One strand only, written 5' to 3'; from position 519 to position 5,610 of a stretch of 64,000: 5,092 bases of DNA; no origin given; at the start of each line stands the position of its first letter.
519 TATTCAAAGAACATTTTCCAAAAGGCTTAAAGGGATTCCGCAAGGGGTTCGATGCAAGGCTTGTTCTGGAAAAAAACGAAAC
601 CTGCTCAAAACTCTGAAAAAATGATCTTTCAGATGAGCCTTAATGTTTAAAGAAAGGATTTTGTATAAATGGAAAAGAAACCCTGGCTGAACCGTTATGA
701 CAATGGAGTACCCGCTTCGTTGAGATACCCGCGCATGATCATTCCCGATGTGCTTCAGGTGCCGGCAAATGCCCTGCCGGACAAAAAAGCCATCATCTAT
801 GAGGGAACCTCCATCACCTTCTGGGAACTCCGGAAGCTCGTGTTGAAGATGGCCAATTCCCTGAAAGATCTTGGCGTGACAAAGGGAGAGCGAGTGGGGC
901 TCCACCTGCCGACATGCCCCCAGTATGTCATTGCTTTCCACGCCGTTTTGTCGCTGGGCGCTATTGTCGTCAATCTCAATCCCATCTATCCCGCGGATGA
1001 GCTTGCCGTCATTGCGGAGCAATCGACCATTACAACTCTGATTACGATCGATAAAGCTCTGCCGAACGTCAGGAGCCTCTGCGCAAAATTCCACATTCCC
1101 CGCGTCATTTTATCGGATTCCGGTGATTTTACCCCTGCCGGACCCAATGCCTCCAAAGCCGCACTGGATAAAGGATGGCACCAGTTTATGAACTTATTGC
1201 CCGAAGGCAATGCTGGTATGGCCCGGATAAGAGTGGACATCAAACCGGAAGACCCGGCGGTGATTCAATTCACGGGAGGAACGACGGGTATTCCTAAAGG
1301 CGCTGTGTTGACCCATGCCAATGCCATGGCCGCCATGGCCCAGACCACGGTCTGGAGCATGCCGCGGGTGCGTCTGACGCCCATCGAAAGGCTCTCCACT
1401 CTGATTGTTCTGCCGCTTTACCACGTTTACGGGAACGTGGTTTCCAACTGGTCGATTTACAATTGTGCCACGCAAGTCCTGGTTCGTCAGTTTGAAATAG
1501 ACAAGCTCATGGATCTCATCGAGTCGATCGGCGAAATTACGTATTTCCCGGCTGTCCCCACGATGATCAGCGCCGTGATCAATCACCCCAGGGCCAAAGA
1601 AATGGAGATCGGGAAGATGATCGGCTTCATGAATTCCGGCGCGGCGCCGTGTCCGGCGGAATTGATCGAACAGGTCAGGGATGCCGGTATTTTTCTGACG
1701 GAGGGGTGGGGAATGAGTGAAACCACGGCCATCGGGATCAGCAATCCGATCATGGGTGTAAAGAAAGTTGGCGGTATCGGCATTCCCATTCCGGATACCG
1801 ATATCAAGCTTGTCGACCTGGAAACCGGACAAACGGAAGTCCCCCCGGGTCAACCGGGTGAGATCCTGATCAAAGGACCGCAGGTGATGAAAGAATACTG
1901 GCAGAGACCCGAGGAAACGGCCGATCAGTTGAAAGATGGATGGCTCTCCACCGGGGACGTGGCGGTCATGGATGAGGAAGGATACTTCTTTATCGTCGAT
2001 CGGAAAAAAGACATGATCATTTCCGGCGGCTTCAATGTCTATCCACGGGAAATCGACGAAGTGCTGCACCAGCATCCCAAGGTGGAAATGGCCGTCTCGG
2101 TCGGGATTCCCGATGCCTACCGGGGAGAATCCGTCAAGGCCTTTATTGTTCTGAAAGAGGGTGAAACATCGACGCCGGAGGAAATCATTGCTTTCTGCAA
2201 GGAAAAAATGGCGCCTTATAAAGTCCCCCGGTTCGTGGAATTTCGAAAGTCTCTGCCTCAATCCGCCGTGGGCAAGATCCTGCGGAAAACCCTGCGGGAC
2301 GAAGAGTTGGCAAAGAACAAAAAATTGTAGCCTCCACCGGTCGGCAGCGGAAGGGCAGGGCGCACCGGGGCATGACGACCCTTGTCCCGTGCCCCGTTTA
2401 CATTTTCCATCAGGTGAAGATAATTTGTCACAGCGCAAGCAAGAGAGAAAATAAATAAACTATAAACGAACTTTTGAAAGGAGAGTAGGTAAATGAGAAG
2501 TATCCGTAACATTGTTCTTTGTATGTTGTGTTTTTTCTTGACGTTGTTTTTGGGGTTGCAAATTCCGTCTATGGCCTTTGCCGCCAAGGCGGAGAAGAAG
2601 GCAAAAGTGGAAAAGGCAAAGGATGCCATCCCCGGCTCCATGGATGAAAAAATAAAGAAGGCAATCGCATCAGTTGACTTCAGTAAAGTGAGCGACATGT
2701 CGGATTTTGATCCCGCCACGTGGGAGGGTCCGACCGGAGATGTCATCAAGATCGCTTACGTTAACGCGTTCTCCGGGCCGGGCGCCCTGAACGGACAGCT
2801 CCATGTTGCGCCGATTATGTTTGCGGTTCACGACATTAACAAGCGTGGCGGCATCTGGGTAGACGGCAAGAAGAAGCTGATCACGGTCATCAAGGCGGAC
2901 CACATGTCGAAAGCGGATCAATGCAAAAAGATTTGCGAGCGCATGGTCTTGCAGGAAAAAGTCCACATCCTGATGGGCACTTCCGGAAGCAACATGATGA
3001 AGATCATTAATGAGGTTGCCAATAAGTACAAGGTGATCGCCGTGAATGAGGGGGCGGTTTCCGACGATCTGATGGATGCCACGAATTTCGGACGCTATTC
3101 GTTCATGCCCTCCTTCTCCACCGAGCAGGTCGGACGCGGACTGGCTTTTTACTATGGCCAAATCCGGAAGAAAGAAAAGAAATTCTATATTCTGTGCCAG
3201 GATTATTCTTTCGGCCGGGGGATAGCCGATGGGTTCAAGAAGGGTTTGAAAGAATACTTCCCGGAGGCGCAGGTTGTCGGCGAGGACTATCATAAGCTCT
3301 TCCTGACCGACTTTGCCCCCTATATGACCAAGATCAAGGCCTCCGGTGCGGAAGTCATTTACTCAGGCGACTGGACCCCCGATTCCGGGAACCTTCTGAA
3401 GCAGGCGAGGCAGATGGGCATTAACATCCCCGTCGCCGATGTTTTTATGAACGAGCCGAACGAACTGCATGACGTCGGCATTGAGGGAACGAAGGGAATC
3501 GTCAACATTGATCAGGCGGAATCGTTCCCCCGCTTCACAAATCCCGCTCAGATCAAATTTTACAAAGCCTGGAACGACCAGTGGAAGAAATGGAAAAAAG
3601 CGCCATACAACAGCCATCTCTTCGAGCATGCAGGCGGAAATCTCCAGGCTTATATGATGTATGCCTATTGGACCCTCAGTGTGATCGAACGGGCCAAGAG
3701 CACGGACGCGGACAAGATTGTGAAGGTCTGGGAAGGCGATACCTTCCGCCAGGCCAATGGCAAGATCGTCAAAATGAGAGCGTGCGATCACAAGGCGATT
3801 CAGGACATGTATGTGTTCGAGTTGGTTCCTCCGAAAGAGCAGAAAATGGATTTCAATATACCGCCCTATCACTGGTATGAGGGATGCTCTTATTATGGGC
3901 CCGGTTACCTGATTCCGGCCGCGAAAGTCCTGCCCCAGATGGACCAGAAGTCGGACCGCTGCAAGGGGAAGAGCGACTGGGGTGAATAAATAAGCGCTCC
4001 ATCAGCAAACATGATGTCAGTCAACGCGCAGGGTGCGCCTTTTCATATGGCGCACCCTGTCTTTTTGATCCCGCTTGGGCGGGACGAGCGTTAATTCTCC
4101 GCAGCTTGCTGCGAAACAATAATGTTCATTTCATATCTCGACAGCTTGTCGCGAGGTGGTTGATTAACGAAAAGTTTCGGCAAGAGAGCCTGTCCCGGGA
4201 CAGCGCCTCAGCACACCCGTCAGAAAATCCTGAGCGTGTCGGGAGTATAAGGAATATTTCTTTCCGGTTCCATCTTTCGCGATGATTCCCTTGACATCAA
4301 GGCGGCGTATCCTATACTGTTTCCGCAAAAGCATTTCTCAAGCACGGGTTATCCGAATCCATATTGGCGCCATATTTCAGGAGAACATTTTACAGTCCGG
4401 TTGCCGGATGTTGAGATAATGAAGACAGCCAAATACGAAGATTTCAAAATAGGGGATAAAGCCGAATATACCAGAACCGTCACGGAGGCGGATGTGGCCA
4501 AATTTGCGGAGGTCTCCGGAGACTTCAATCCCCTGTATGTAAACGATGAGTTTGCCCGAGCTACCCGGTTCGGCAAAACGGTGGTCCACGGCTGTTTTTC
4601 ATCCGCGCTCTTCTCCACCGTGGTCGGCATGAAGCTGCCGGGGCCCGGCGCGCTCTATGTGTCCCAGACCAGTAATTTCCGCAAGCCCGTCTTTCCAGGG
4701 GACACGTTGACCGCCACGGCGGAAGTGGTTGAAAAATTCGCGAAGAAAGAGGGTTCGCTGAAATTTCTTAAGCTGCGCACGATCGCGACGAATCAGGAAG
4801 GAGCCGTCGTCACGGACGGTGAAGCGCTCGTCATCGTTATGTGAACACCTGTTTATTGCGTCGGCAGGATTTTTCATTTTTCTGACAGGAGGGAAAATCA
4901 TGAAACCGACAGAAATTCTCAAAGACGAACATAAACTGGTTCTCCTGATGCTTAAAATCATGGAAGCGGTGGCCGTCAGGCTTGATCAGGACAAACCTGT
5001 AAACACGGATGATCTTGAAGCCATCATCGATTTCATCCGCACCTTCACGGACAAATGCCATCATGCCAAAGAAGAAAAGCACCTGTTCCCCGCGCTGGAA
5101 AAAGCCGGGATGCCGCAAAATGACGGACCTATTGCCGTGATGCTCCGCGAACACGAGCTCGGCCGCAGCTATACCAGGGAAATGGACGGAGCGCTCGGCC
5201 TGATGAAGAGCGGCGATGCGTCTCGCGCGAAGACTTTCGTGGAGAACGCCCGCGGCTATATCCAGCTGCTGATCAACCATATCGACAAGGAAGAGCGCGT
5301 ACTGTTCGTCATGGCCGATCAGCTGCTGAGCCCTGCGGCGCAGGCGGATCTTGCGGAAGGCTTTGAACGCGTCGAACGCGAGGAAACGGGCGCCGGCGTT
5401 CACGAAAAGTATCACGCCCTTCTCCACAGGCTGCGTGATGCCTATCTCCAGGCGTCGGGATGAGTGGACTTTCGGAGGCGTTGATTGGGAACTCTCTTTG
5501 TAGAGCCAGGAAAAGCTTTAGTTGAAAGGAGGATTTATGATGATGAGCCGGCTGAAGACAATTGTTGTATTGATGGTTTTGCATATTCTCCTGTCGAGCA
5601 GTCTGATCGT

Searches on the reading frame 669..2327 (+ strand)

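Call 12: search_protein_families(library=pfam, proteins=[window:669-2327:+], max_evalue=0.001)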
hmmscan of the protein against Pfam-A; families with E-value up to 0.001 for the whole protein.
window:669-2327:+ (553 aa): 2 families
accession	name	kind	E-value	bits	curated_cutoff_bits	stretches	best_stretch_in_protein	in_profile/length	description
PF00501.34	AMP-binding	-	5.9e-85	285.8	29.9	1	33-411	5-384/384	AMP-binding enzyme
PF13193.12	AMP-binding_C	-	5.7e-19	69.2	24.5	1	461-536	1-76/76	AMP-binding enzyme C-terminal domain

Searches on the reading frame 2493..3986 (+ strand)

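Call 12: search_protein_families(library=pfam, proteins=[window:2493-3986:+], max_evalue=0.001)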
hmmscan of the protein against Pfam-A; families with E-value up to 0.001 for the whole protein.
window:2493-3986:+ (498 aa): 2 families
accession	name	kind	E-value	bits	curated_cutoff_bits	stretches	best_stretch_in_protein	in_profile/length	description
PF13458.12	Peripla_BP_6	-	4.1e-52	178.4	31.7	1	85-444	2-338/343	Periplasmic binding protein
PF13433.12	Peripla_BP_5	-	2.6e-16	60.2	27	2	225-438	130-330/363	Periplasmic binding protein domain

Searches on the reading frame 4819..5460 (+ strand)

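Call 12: search_protein_families(library=pfam, proteins=[window:4819-5460:+], max_evalue=0.001)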
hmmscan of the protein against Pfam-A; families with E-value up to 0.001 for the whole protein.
window:4819-5460:+ (214 aa): 1 family
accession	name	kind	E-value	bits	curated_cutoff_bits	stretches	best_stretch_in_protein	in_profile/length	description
PF01814.28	Hemerythrin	-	2.5e-22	80.2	25.3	1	30-165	2-126/127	Hemerythrin HHE cation binding domain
